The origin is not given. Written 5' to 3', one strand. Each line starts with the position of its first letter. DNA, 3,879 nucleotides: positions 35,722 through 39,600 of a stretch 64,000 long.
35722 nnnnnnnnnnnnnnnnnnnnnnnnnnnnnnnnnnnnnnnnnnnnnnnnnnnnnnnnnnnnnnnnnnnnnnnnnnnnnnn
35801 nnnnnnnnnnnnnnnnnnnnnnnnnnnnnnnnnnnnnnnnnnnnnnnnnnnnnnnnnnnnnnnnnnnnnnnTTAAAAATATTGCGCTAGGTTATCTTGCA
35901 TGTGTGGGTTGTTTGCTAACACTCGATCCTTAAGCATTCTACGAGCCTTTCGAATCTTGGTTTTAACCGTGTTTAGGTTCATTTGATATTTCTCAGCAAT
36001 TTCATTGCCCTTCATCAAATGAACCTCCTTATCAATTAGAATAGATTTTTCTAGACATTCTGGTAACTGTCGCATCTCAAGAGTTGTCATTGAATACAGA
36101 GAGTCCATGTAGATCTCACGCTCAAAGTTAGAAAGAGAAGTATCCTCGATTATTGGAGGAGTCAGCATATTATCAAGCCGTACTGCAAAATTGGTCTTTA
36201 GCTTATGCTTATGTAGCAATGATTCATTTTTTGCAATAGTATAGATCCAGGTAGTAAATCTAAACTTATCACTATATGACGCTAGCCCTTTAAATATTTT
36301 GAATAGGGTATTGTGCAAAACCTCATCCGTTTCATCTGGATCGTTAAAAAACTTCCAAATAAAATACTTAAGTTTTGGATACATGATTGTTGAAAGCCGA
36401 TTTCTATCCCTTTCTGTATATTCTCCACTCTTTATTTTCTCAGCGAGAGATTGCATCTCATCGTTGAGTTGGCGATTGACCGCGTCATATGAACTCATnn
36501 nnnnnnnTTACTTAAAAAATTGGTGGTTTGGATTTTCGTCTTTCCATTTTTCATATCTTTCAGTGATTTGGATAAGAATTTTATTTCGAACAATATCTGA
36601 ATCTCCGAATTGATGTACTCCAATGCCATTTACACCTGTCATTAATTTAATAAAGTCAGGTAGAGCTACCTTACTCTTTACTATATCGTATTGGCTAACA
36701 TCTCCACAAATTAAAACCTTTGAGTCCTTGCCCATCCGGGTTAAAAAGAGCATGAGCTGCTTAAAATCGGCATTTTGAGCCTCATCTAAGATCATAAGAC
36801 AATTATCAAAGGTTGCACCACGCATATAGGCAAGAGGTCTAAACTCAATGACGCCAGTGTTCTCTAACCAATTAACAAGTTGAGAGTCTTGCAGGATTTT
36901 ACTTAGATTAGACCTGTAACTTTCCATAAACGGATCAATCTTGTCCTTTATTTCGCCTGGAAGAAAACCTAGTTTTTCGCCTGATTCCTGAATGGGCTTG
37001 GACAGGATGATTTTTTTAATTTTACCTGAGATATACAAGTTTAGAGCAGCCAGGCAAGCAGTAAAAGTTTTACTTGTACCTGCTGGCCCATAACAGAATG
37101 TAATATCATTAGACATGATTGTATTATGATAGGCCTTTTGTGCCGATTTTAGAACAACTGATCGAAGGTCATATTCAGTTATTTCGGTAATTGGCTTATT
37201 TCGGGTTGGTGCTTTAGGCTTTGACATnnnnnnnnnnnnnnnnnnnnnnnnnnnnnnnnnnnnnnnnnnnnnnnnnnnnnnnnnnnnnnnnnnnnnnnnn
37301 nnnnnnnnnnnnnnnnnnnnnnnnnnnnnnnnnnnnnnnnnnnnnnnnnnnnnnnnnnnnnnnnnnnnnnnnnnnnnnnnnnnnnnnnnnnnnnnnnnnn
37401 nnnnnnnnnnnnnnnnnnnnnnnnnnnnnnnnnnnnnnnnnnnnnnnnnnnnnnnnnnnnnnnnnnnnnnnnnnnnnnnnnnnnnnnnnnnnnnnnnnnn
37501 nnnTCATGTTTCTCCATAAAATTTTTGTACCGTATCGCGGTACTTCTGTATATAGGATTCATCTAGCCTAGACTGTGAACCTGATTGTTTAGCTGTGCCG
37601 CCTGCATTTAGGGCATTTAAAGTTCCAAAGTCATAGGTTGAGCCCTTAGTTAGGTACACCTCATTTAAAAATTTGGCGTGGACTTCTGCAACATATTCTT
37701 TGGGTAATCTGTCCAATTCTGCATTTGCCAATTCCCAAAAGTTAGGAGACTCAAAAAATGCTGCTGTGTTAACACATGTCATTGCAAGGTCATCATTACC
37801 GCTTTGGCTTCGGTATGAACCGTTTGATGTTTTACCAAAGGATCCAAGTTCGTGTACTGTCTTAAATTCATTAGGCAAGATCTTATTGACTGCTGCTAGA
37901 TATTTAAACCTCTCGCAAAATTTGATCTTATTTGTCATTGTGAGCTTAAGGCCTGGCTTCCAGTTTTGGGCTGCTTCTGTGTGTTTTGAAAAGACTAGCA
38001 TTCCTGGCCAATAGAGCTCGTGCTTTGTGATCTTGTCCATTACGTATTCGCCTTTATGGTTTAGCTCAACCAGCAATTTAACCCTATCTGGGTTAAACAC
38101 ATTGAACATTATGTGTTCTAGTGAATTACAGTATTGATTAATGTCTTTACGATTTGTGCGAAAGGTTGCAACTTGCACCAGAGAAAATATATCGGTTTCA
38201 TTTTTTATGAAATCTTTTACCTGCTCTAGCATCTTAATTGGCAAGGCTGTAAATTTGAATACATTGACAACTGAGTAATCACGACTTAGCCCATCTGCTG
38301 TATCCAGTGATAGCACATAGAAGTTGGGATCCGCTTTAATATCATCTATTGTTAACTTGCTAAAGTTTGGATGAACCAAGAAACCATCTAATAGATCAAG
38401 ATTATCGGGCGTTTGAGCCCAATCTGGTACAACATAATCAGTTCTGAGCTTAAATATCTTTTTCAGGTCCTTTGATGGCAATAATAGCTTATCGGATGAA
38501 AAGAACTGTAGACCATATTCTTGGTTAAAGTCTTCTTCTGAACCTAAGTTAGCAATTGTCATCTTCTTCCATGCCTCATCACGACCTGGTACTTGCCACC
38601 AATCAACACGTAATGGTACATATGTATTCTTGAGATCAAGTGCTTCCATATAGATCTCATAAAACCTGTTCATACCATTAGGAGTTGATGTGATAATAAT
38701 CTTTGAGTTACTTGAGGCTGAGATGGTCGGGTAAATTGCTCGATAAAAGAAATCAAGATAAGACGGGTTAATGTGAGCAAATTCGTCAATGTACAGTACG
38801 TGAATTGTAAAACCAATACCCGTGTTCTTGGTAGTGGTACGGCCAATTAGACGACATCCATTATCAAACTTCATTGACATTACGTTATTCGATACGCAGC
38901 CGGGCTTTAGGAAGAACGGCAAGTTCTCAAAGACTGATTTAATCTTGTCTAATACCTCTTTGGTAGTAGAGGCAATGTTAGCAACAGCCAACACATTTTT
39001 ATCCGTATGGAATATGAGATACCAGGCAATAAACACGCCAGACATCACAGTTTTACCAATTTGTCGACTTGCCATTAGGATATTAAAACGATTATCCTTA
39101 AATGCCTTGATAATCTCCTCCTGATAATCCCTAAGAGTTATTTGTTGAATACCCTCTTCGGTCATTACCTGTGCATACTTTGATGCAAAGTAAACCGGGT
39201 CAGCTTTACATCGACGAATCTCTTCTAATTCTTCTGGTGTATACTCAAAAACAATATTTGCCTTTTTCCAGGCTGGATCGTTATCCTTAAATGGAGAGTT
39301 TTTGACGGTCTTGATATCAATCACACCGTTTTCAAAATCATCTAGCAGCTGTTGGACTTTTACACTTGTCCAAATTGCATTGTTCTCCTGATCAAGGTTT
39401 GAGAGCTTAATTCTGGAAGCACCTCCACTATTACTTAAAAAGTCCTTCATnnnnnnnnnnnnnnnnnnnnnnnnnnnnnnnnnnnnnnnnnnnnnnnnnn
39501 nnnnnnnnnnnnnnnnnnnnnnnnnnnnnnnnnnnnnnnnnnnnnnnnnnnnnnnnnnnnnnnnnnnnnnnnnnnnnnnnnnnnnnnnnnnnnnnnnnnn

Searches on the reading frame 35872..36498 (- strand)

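Call 7: search_protein_families(library=phrogs, proteins=[window:35872-36498:-], max_evalue=0.001)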
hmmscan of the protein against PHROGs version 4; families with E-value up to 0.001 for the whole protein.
window:35872-36498:- (208 aa): 1 family
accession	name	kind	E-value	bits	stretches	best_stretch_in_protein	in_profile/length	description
phrog_1740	-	transcription regulation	5.5e-10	39.3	1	13-193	36-216/567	RNA polymerase sigma factor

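Call 8: search_protein_families(library=pfam, proteins=[window:35872-36498:-], max_evalue=0.001)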
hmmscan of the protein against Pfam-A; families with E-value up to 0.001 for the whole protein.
window:35872-36498:- (208 aa): 1 family
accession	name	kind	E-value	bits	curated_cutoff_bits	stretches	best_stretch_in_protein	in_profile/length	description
PF04542.20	Sigma70_r2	-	1.1e-08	35.2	24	1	40-94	6-62/71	Sigma-70 region 2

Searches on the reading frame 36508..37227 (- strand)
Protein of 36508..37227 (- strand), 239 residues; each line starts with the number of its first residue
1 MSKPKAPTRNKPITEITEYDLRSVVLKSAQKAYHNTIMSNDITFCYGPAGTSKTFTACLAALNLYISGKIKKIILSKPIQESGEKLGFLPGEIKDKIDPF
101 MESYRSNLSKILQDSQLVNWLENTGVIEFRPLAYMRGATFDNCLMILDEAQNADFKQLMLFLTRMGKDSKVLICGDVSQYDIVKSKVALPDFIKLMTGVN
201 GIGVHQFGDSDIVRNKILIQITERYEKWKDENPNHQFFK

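Call 7: search_protein_families(library=phrogs, proteins=[window:36508-37227:-], max_evalue=0.001)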
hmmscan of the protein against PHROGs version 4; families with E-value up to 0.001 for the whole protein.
window:36508-37227:- (239 aa): 3 families
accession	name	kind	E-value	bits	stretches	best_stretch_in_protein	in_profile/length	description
phrog_170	-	other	8.5e-68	230.1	1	12-234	61-286/323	PhoH-like phosphate starvation-inducible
phrog_2765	-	other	1.3e-35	124.2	1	28-183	237-400/443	PhoH-like phosphate starvation-inducible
phrog_32482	-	other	4.4e-13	49.7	1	49-215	404-573/589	PhoH-like phosphate starvation-inducible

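Call 8: search_protein_families(library=pfam, proteins=[window:36508-37227:-], max_evalue=0.001)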
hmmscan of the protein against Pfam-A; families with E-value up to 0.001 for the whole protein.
window:36508-37227:- (239 aa): 3 families
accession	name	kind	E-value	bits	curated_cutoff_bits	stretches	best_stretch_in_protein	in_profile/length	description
PF02562.22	PhoH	-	3e-59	200.4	27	1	28-226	7-205/205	PhoH-like protein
PF13604.12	AAA_30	-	3.1e-07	30.7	27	1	27-191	3-139/191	AAA domain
PF13245.12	AAA_19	-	9.9e-05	23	25.1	1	35-180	6-129/134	AAA domain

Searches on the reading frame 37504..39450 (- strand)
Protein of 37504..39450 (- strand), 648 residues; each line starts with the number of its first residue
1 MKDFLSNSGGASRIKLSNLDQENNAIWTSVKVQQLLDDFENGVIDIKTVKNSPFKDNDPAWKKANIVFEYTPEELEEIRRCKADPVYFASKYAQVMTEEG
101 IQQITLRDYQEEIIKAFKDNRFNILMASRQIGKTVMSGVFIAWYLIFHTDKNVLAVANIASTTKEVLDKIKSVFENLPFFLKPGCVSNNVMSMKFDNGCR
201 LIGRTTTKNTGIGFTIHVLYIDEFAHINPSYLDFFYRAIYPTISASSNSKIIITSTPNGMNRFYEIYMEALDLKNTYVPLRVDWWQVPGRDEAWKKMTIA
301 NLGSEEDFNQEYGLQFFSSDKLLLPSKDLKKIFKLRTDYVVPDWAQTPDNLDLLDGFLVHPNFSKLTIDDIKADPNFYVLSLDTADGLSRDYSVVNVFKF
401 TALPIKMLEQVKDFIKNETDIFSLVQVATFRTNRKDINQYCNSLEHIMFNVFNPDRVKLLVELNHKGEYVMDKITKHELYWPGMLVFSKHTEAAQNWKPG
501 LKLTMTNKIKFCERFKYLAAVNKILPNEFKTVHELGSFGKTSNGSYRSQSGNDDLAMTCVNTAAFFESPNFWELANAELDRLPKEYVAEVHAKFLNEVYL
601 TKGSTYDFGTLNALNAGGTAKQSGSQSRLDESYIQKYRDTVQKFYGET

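Call 7: search_protein_families(library=phrogs, proteins=[window:37504-39450:-], max_evalue=0.001)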
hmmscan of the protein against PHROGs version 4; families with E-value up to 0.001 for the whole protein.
window:37504-39450:- (648 aa): 10 families
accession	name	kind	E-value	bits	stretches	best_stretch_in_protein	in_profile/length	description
phrog_5989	-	head and packaging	1.4e-51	176.7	1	40-314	78-332/347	terminase large subunit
phrog_2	-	head and packaging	1.2e-40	141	1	82-559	251-584/807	terminase large subunit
phrog_36964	-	head and packaging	6e-36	124.8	2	135-269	436-570/890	terminase large subunit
phrog_38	-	head and packaging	8.7e-15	55.4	1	66-400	266-573/760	terminase large subunit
phrog_7579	-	head and packaging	6.6e-11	42.9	1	118-333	15-221/239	terminase large subunit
phrog_675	-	head and packaging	3.1e-09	36.6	1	79-258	18-192/576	terminase large subunit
phrog_9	-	head and packaging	2e-08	34.6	1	88-292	187-400/812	terminase large subunit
phrog_5902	-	unknown function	5e-06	27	1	78-176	2-106/359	-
phrog_15503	-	unknown function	0.00024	21.6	1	96-233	63-201/245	-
phrog_24361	-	head and packaging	0.00056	20.7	1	461-582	31-155/162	terminase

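Call 8: search_protein_families(library=pfam, proteins=[window:37504-39450:-], max_evalue=0.001)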
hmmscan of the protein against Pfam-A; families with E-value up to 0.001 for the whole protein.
window:37504-39450:- (648 aa): 3 families
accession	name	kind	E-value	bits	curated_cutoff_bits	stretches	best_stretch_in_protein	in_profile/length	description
PF03237.21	Terminase_6N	-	3.6e-19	69.7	22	1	124-320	1-204/215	Terminase large subunit, T4likevirus-type, N-terminal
PF04851.21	ResIII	-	0.00031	21.1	22.5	1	104-178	2-81/164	Type III restriction enzyme, res subunit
PF05876.18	GpA_ATPase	-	0.00063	19.9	25.6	1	107-258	12-174/247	Phage terminase large subunit gpA, ATPase domain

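Call 9: search_dna_similar(query=window:37504-39450:-, collection=phages, mode=protein, max_rows=25)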
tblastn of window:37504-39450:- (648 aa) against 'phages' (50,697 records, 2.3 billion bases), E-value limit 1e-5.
Records with a match: 2690; places in all: 2746; records where one place covers at least 80% of the query: 496.
Best place of each record, by identity: <60% 2690.
By first word of the organism name: Escherichia 666; Synechococcus 378; Klebsiella 331; Vibrio 236; Salmonella 202; Shigella 89; Aeromonas 80; Acinetobacter 71; Cyanophage 61; Enterobacter 59; and 65 more.
By host as written in the record: - 567; Escherichia coli 277; Klebsiella pneumoniae 114; Synechococcus 107; Synechococcus sp. 38; Escherichia coli O157:H7 38; Salmonella enterica 29; Synechococcus sp. WH7803 28; and 578 more.
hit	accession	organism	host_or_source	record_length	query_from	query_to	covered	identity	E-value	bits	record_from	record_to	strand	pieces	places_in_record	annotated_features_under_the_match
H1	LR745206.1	uncultured phage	metagenomic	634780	13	575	87%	37.2%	4e-68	356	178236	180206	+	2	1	record has no annotation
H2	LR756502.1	uncultured phage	metagenomic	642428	26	589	87%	36.3%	2e-64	343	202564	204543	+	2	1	record has no annotation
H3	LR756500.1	uncultured phage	metagenomic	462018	57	611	86%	35.3%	3e-92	433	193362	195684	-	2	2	record has no annotation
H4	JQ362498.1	Sphingomonas phage PAU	Sphingomonas paucimobilis, Felix ...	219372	17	598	90%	32.8%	2e-88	307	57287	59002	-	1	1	87: gp87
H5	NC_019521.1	Sphingomonas phage PAU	Sphingomonas paucimobilis, Felix ...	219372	17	598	90%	32.8%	2e-88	307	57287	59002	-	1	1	87: gp87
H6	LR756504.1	uncultured phage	metagenomic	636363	62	584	80%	34.5%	3e-54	296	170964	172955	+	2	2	record has no annotation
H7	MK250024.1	Prevotella phage Lak-B5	Prevotella sp.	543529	24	583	86%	31.6%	2e-59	222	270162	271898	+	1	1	record has no annotation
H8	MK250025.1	Prevotella phage Lak-B6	Prevotella sp.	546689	24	583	86%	31.6%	2e-59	222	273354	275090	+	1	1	record has no annotation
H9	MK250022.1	Prevotella phage Lak-B3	Prevotella sp.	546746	24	583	86%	31.6%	2e-59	222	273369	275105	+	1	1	record has no annotation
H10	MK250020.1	Prevotella phage Lak-B1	Prevotella sp.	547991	24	583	86%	31.6%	2e-59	222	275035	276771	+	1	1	record has no annotation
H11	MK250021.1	Prevotella phage Lak-B2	Prevotella sp.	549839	24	583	86%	31.6%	2e-59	222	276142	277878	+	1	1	record has no annotation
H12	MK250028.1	Prevotella phage Lak-B9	Prevotella sp.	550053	24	583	86%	31.6%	2e-59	222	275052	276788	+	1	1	record has no annotation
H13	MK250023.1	Prevotella phage Lak-B4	Prevotella sp.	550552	24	583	86%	31.6%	2e-59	222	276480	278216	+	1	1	record has no annotation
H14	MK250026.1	Prevotella phage Lak-B7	Prevotella sp.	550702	24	583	86%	31.6%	2e-59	222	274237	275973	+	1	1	record has no annotation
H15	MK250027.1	Prevotella phage Lak-B8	Prevotella sp.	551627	24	583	86%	31.6%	2e-59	222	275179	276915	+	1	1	record has no annotation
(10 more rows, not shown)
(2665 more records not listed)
